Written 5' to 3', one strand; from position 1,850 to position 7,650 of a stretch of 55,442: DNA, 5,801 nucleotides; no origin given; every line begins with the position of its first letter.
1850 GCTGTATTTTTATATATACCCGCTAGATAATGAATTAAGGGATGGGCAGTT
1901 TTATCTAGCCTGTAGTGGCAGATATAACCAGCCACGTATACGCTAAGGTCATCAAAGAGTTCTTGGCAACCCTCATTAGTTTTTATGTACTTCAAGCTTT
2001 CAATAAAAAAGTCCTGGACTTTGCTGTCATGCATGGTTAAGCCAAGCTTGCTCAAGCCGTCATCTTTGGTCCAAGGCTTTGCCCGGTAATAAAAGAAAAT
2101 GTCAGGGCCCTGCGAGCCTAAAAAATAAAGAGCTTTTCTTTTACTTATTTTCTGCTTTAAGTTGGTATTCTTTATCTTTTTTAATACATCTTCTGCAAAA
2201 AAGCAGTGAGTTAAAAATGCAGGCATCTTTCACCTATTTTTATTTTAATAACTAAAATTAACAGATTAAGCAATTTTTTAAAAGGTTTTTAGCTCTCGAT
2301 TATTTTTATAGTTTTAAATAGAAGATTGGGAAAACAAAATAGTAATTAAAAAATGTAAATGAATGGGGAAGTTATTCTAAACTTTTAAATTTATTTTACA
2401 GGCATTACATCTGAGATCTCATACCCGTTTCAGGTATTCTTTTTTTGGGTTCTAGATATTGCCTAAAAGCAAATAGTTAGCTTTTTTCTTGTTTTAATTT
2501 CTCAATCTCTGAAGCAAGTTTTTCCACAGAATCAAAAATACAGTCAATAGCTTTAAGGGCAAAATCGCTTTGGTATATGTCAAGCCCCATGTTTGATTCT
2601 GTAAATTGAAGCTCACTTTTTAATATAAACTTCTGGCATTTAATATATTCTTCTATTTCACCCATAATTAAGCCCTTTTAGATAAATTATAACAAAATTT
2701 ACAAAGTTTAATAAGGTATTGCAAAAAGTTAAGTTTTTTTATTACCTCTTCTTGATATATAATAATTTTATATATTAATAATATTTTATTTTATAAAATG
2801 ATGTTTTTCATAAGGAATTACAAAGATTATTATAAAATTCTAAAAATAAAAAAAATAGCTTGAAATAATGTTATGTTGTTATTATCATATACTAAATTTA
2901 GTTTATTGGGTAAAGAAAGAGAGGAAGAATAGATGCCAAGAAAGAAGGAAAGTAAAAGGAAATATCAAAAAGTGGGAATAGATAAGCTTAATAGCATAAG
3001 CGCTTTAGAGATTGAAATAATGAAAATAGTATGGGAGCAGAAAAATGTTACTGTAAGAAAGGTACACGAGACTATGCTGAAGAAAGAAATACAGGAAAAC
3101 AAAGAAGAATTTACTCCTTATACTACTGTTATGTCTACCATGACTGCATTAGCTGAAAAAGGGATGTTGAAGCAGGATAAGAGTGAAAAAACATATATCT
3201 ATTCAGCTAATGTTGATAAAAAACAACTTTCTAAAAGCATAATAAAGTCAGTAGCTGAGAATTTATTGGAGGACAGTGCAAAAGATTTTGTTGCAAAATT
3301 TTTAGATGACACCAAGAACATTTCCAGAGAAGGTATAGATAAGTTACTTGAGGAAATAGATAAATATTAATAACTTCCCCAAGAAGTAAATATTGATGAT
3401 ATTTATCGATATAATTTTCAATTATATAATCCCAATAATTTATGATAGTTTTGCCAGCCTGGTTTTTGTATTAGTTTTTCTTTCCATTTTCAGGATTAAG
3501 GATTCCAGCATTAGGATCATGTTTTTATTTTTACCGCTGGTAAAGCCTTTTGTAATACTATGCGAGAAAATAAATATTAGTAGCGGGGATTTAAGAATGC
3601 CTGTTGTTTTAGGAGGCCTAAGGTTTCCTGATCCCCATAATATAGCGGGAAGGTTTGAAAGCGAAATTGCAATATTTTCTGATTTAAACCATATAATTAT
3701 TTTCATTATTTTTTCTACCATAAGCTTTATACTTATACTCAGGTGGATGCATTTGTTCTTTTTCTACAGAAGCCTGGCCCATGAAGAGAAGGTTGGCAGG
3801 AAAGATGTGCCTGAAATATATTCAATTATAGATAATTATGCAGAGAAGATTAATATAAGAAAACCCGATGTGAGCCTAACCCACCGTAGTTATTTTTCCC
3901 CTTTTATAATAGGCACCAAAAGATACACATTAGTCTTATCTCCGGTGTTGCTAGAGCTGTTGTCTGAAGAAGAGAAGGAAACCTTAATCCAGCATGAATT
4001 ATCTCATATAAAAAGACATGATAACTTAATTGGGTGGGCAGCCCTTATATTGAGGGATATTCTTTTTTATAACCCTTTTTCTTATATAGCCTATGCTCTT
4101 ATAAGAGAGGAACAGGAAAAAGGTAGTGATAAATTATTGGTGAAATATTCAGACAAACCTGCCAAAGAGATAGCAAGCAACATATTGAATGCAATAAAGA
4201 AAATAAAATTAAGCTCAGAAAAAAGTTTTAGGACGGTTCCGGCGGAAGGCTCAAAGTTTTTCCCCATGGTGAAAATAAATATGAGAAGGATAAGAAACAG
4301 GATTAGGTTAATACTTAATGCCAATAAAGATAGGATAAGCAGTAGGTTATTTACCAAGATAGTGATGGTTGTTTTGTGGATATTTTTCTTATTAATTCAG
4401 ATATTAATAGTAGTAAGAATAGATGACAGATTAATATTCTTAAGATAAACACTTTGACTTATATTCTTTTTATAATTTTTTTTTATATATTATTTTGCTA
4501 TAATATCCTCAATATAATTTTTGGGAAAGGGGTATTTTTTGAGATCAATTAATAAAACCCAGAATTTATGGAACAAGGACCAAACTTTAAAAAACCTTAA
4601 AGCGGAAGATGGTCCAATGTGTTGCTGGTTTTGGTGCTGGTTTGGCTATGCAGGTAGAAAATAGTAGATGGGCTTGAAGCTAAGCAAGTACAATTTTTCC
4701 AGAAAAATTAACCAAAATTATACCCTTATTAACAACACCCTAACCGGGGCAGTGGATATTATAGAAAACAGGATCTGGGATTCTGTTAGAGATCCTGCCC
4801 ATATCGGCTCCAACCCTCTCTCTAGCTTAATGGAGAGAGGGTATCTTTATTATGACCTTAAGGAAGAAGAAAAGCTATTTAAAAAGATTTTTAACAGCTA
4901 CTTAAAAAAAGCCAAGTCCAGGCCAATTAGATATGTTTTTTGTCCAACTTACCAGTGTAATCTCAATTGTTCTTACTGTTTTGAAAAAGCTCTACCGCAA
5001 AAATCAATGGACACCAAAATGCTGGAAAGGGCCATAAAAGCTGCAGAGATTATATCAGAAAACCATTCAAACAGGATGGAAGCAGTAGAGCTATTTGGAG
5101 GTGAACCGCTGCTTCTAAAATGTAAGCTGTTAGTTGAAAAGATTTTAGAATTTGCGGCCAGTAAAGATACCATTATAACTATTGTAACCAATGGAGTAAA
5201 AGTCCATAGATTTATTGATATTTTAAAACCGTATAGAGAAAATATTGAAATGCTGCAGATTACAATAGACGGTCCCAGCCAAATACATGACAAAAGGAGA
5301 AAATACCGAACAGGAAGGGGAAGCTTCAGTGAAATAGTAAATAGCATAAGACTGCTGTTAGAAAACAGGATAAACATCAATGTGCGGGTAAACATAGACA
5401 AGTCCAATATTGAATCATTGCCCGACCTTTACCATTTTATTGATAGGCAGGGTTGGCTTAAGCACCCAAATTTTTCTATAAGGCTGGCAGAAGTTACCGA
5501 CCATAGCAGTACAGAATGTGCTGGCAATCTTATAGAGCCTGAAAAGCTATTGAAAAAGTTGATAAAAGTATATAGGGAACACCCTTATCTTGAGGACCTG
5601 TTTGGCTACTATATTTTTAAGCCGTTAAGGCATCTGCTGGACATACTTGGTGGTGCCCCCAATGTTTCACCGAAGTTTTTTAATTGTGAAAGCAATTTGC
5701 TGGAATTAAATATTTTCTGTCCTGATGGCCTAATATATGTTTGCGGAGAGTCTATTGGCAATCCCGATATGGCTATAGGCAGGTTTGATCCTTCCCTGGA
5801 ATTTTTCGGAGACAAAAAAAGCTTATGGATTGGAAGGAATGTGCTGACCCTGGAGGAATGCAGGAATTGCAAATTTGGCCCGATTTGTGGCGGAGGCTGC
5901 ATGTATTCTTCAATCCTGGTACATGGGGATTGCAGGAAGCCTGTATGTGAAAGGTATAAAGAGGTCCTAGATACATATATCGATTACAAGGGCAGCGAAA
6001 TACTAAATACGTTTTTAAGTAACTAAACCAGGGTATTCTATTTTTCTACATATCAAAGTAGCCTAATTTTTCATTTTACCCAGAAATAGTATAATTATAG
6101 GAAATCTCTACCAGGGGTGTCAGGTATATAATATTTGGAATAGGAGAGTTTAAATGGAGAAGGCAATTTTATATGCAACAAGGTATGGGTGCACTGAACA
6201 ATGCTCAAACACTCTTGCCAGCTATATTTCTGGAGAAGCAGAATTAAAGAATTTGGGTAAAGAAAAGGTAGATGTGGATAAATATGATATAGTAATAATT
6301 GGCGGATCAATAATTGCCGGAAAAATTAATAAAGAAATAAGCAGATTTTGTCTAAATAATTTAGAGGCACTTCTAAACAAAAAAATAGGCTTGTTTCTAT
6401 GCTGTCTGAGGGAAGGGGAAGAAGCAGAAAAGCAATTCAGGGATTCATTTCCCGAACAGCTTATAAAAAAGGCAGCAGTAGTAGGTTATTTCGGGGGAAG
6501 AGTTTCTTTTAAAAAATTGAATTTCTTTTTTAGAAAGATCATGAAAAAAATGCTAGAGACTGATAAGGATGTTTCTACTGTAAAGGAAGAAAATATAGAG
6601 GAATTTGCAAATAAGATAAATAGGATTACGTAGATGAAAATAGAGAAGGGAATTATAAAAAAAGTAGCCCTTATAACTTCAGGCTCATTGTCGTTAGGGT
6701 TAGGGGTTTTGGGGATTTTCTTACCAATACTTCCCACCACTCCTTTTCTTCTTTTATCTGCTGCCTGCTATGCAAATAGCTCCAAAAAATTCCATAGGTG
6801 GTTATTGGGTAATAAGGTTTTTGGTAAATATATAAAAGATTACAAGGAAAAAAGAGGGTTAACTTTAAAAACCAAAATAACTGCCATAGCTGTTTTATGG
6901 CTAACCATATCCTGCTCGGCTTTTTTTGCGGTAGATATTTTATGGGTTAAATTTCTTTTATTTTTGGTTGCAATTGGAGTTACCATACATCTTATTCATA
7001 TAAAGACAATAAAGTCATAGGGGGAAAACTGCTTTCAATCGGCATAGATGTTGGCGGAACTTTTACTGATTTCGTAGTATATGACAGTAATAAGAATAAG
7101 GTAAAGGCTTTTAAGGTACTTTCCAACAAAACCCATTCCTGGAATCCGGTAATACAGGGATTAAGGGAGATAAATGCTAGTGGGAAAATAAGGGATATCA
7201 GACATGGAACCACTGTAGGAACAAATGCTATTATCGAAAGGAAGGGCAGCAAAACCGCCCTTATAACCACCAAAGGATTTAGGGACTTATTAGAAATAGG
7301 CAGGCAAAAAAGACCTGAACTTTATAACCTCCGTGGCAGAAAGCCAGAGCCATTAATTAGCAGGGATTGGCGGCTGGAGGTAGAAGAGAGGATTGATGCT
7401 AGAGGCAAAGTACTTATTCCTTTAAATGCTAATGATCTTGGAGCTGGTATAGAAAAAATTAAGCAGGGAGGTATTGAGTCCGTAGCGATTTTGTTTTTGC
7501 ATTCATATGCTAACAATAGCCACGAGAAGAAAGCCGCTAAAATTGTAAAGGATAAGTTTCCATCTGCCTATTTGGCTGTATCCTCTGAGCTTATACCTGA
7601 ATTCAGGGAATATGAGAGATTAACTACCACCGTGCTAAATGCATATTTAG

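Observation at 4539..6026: Unannotated 41-codon Cys/Trp/Phe-rich ORF coupled to a radical SAM/SPASM enzyme: candidate RiPP precursor-maturase pair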

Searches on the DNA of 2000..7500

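Call 44: search_rna_families(source=window, start=2000, end=7500, threshold=evalue, max_evalue=1)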
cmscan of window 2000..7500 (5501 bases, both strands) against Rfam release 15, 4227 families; matches with E-value up to 1: 2.
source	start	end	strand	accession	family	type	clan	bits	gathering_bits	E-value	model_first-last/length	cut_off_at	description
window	3204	3257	+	RF00349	snoR11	Gene; snRNA; snoRNA; CD-box;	-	24.4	50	0.76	1-90/90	no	Small nucleolar RNA R11/Z151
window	3910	4011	+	RF00099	SNORD22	Gene; snRNA; snoRNA; CD-box;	-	22.1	50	0.32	1-126/126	no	Small nucleolar RNA SNORD22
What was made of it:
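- Tried and rejected: There is no riboswitch or known leader RNA (call 44).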

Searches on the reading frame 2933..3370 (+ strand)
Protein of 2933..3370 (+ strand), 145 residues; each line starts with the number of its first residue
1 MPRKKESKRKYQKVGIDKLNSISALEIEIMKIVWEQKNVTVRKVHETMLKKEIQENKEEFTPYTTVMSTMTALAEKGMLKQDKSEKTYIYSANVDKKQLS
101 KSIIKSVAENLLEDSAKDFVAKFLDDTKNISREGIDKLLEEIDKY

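Call 6: search_protein_families(library=ncbifam, proteins=[window:2933-3370:+], max_evalue=0.01)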
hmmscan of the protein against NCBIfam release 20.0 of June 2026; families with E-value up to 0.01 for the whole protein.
window:2933-3370:+ (145 aa): 5 families
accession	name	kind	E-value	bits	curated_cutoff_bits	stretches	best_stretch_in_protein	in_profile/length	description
TIGR02698.1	CopY_TcrY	equivalog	2.4e-14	53.7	121.95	1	21-143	1-115/130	CopY/TcrY family copper transport repressor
NF012168.1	BlaI_of_BCL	exception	5.1e-08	32.9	180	1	18-142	2-118/121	penicillinase repressor BlaI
NF000186.1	BlaI_of_MRSA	exception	6.2e-08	32.7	250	1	18-139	4-120/126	penicillinase repressor BlaI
NF000243.1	MecI_of_mecA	exception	8.8e-06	25.9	250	1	18-140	4-118/123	mecA-type methicillin resistance repressor MecI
NF000244.1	MecI_of_mecC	exception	4.2e-05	23.5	250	1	21-139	7-117/125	mecC-type methicillin resistance repressor MecI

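Call 7: search_protein_families(library=pfam, proteins=[window:2933-3370:+], max_evalue=0.01)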
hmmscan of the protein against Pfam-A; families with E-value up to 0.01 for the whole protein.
window:2933-3370:+ (145 aa): 2 families
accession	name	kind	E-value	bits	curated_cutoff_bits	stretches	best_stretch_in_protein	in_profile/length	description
PF03965.22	Penicillinase_R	-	5.6e-25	88.4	22.6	1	22-143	1-114/115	Penicillinase repressor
PF06245.16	DUF1015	-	0.003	17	25.8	1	52-103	49-103/325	Protein of unknown function (DUF1015)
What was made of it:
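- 2933..3370 (+): BlaI/MecI-family winged-helix repressor, 145 aa. Pfam Penicillinase_R scores 88.4 bits against a cutoff of 22.6 (call 7).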

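Call 40: search_solved_structures(query=window:2933-3370:+, max_evalue=0.01, show_alignments=3)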
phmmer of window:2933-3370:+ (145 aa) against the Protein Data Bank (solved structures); distinct sequences matched with E-value up to 0.01: 5.
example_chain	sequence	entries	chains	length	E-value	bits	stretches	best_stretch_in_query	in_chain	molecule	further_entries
1sd4_A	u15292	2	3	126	2.7e-06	31.2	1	20-138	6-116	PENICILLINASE REPRESSOR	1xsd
1p6r_A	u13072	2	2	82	1e-05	29.3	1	18-97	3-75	Penicillinase repressor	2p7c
1okr_A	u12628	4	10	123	0.00034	24.5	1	18-140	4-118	METHICILLIN RESISTANCE REGULATORY PROTEIN MECI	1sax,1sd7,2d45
1sd6_A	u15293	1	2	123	0.00044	24.1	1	18-140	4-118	Methicillin resistance regulatory protein mecI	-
2g9w_A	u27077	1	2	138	0.0043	20.9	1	18-105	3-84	conserved hypothetical protein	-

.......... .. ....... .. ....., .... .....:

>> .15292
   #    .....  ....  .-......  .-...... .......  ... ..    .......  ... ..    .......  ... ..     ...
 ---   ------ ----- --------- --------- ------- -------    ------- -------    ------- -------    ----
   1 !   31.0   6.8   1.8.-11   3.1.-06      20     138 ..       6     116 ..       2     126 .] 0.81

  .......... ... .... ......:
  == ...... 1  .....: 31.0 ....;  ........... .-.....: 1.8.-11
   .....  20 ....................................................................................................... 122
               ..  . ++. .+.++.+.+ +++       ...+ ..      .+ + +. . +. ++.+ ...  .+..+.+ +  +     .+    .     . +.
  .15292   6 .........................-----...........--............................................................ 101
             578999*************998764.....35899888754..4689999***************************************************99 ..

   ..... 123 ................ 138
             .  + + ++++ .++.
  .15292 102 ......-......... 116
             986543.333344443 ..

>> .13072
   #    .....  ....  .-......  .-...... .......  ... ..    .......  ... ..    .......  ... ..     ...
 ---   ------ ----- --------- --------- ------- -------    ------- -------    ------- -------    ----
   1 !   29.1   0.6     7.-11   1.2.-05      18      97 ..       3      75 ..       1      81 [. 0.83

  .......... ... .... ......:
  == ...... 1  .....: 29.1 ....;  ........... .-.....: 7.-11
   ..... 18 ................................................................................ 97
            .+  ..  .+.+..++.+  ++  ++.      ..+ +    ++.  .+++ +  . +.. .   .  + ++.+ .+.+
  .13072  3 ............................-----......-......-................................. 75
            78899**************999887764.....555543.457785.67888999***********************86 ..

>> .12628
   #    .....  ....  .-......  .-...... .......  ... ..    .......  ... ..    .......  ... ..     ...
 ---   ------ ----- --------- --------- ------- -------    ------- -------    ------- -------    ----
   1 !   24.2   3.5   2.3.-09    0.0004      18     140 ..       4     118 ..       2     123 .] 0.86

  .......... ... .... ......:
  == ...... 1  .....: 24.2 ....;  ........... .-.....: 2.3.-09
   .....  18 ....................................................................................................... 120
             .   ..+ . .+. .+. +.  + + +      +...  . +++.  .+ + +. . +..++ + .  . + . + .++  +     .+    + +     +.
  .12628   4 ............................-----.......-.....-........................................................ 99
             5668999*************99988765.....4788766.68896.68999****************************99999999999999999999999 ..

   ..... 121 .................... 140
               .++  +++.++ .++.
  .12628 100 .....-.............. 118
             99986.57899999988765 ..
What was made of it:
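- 2933..3370 (+): It aligns to S. aureus BlaI 1SD4/1XSD, and the BlaI N101|F102 cleavage site falls on K122|F123 here (call 40).
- BlaI aligns to S. aureus BlaI with Phe at the P1' position of the known cleavage site (call 40). BlaI keeps Phe at the P1' position of the known BlaR1 cleavage site (call 40).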

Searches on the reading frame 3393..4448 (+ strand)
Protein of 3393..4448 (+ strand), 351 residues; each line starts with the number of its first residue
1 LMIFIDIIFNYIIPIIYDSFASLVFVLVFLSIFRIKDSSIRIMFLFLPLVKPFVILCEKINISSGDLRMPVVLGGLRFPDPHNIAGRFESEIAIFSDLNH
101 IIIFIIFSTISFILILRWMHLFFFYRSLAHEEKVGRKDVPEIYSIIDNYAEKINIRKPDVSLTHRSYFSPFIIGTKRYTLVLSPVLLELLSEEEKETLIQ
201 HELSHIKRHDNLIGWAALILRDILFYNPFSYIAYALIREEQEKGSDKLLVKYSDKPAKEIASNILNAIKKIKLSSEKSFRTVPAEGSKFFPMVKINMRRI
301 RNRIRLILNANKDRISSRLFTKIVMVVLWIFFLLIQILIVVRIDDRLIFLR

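Call 6: search_protein_families(library=ncbifam, proteins=[window:3393-4448:+], max_evalue=0.01)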
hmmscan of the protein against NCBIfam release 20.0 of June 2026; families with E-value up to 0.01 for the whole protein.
window:3393-4448:+ (351 aa): 10 families
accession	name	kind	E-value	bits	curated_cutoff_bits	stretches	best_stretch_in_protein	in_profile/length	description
NF000326.1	blaR1_generic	equivalog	4.9e-13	48.3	400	1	98-340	102-331/585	BlaR1 family beta-lactam sensor/signal transducer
NF002669.0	PRK02391.1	equivalog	7.9e-10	38.4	341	1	103-217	34-156/298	zinc metalloprotease HtpX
NF033109.1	sensor_MecR1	exception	3.4e-09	35.7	1200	1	151-255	153-258/585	beta-lactam sensor/signal transducer MecR1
NF002322.0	PRK01265.1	equivalog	5e-09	36.1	275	1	99-231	40-176/325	zinc metalloprotease HtpX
NF002826.0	PRK03001.1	equivalog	1.2e-08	34.5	369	1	130-218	58-148/285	zinc metalloprotease HtpX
NF003425.0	PRK04897.1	equivalog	1.9e-07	30.6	355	1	98-222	40-164/298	zinc metalloprotease HtpX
NF002363.0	PRK01345.1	equivalog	3.4e-06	26.4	422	1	131-213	58-142/318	zinc metalloprotease HtpX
NF003965.0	PRK05457.1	equivalog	3.7e-06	26.5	245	1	140-210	77-149/285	protease HtpX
NF002775.0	PRK02870.1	equivalog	1.3e-05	24.6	285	1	103-246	79-225/338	zinc metalloprotease HtpX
NF002839.0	PRK03072.1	equivalog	8.6e-05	21.8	412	1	126-243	59-177/291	zinc metalloprotease HtpX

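Call 7: search_protein_families(library=pfam, proteins=[window:3393-4448:+], max_evalue=0.01)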
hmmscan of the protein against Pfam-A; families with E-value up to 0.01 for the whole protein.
window:3393-4448:+ (351 aa): 4 families
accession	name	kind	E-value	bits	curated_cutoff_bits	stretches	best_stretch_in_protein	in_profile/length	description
PF05569.17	Peptidase_M56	-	1.9e-20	73.7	31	1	102-273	101-272/296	BlaR1 peptidase M56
PF01435.24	Peptidase_M48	-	1.7e-06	28.4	20.3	1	140-228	5-99/186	Peptidase family M48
PF18894.6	PhageMetallopep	-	0.0021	18.6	23.7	1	177-209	64-97/134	Putative phage metallopeptidase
PF20403.5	DUF6693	-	0.0068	17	31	0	83-128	53-94/104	Family of unknown function (DUF6693)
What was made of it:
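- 3396..4448 (+): M56 (BlaR1-like) membrane zinc metalloprotease, 350 aa, without an extracellular sensor domain. The likely start is the ATG at 3396; the ORF lister gives the TTG at 3393. Pfam Peptidase_M56 scores 73.7 bits (call 7).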

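Call 26: search_solved_structures(query=window:3393-4448:+, max_evalue=0.01)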
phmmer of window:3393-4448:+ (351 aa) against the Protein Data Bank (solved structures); distinct sequences matched with E-value up to 0.01: 0.

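Call 46: find_homologous_proteins(query=window:3393-4448:+, max_evalue=0.00001)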
Query window:3393-4448:+ (351 aa): 253 proteins with E <= 0.00001 among 5445 candidates; the best 120 are listed.
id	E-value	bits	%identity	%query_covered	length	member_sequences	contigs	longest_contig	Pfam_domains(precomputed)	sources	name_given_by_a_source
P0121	1.3e-202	691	92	100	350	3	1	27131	PF01435.25,PF05569.18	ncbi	ncbi:MAG: M56 family metallopeptidase [Actinomycetota bacterium]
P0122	1.5e-131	457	57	100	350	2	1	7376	PF01435.25,PF05569.18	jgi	-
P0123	4.3e-120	420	56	100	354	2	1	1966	PF01435.25,PF05569.18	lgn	-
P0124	7.7e-120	419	58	100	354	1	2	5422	PF01435.25,PF05569.18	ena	-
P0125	9.8e-120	418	58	100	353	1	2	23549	PF01435.25,PF05569.18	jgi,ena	-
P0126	1.5e-118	415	57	100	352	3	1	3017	PF01435.25,PF05569.18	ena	-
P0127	3.2e-118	413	52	100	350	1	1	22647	PF01435.25,PF05569.18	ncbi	ncbi:MAG: M56 family metallopeptidase [Actinomycetota bacterium]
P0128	6.6e-118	412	57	100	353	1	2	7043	PF01435.25,PF05569.18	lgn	-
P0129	9.2e-117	409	58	93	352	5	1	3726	PF01435.25,PF05569.18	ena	-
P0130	1.1e-115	405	57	100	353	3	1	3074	PF01435.25,PF05569.18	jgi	-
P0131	3.9e-115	403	57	100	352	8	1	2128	PF01435.25,PF05569.18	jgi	-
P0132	1.8e-114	401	57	100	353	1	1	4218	PF01435.25,PF05569.18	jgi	jgi:beta-lactamase regulating signal transducer with metallopeptidase domain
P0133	3.4e-114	400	56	100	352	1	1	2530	PF01435.25,PF05569.18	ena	-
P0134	3.7e-114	400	57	100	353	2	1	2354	PF01435.25,PF05569.18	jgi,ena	-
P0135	2.4e-113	398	56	100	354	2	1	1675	PF05569.18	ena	-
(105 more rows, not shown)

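Call 47: find_encoding_contigs(protein=P0121, flank=6000, max_places=3)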
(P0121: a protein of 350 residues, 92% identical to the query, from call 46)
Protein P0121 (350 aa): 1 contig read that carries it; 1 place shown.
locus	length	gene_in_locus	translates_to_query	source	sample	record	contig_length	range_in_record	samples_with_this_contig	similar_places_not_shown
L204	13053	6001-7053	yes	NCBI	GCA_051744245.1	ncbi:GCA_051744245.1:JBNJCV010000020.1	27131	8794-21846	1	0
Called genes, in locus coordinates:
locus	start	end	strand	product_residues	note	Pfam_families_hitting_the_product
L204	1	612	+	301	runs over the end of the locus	PF17963:Big_9 (weak)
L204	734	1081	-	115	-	PF00076:RRM_1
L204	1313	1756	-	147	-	PF05597:Phasin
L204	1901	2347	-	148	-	PF12641:Flavodoxin_3, PF12724:Flavodoxin_5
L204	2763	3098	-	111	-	PF04430:DUF498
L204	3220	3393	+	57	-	PF01351:RNase_HII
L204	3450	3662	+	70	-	-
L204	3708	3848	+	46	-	-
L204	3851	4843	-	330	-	PF00882:Zn_dep_PLPC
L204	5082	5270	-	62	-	-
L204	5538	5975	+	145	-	PF03965:Penicillinase_R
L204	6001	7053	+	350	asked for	PF05569:Peptidase_M56, PF01435:Peptidase_M48 (weak)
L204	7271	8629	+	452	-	PF04055:Radical_SAM, PF13353:Fer4_12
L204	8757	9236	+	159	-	PF12641:Flavodoxin_3, PF12724:Flavodoxin_5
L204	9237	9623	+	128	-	PF04304:DUF454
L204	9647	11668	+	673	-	PF05378:Hydant_A_N, PF01968:Hydantoinase_A, PF19278:Hydant_A_C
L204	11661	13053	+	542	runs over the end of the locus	PF02538:Hydantoinase_B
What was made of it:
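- Checked: The peptide is not called in the nearest public relative (L204, GCA_051744245.1; call 47).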

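Call 61: predict_structure(alignment_id=A2)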
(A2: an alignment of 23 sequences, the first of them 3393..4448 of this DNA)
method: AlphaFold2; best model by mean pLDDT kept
length: 351 residues; sequences in the alignment: 23
mean_pLDDT: 52.4   pTM: 0.42
mean pLDDT of the five models: 52.4, 51.6, 48.8, 43.2, 41.3
residues with pLDDT >= 90: 0; 70-90: 30; 50-70: 167; < 50: 154
segments of 3 or more residues with pLDDT < 50: 61-96, 121-135, 155-186, 205-207, 225-227, 242-252, 275-311, 340-343, 346-351
pLDDT, mean of each block of 10 residues (from residue 1): 62 65 72 66 69 57 39 31 32 46 69 62 38 45 60 51 39 35 47 59 49 58 55 54 48 59 61 45 30 44 45 56 77 63 47 42
secondary structure, 60 per line:
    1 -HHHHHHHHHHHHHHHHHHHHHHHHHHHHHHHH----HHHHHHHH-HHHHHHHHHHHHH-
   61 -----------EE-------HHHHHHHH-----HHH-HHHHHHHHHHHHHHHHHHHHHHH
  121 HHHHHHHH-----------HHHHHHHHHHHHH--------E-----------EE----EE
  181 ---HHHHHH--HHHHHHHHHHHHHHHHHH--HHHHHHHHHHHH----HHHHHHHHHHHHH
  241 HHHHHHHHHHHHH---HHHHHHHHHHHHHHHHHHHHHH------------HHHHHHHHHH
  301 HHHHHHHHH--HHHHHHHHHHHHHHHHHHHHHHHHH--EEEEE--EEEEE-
elements in order: H2-33 H38-45 H47-59 H81-88 H98-128 H140-152 H184-189 H192-209 H212-223 H228-253 H257-278 H291-309 H312-336 E339-343 E346-350
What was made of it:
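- The M56 model was too poor to compare folds (pLDDT 52, call 61), and phmmer found no solved M56 relative (call 26).
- Tried and rejected: The AF2 model of M56 was too poor (pLDDT 52, call 61), so I did not run a fold search on it. phmmer against the PDB also found nothing (call 26).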
